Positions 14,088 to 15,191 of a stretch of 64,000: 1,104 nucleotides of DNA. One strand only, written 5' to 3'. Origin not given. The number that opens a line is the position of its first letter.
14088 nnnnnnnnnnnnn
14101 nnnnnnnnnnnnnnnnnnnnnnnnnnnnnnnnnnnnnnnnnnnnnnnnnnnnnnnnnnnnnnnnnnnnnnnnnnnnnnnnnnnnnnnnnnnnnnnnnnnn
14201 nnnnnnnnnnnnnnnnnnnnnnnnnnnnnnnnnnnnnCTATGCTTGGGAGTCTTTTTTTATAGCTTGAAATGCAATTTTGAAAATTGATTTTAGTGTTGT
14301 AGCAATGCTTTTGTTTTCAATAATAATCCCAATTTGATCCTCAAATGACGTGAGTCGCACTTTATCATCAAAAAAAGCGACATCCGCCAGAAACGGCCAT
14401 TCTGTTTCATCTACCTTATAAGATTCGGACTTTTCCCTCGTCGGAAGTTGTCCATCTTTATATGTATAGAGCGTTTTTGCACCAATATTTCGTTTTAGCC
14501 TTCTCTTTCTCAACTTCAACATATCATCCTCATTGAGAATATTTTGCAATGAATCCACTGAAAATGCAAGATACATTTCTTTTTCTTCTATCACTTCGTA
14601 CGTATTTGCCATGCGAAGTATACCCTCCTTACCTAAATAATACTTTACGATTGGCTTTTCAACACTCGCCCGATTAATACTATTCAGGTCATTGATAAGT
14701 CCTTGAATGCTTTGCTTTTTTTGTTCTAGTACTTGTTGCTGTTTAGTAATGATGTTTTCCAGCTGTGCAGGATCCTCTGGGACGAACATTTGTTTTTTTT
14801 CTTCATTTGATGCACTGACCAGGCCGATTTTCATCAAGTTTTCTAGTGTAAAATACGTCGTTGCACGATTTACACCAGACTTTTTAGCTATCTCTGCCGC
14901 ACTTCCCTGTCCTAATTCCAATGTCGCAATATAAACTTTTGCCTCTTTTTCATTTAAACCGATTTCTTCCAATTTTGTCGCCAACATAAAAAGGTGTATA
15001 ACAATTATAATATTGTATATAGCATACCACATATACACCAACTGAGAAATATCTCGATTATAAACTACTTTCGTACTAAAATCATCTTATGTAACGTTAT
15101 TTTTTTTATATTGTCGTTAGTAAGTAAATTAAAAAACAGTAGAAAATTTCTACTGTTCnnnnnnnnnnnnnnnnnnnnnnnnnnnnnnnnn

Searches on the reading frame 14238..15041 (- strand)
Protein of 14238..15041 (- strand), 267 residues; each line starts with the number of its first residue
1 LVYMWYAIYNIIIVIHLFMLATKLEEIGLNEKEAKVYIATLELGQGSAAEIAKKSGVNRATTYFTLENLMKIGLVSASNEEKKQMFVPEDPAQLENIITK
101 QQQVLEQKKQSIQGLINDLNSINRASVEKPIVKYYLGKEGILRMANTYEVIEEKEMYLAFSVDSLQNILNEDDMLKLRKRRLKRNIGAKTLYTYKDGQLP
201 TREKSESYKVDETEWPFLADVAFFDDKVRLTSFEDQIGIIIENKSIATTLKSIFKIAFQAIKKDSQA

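Call 8: search_protein_families(library=pfam, proteins=[window:14238-15041:-])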
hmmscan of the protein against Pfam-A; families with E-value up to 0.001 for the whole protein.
window:14238-15041:- (267 aa): 1 family
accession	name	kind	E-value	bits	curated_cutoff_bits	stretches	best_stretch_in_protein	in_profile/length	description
PF01978.25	TrmB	-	2.3e-15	56.6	25.6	1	24-91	1-67/68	Sugar-specific transcriptional regulator TrmB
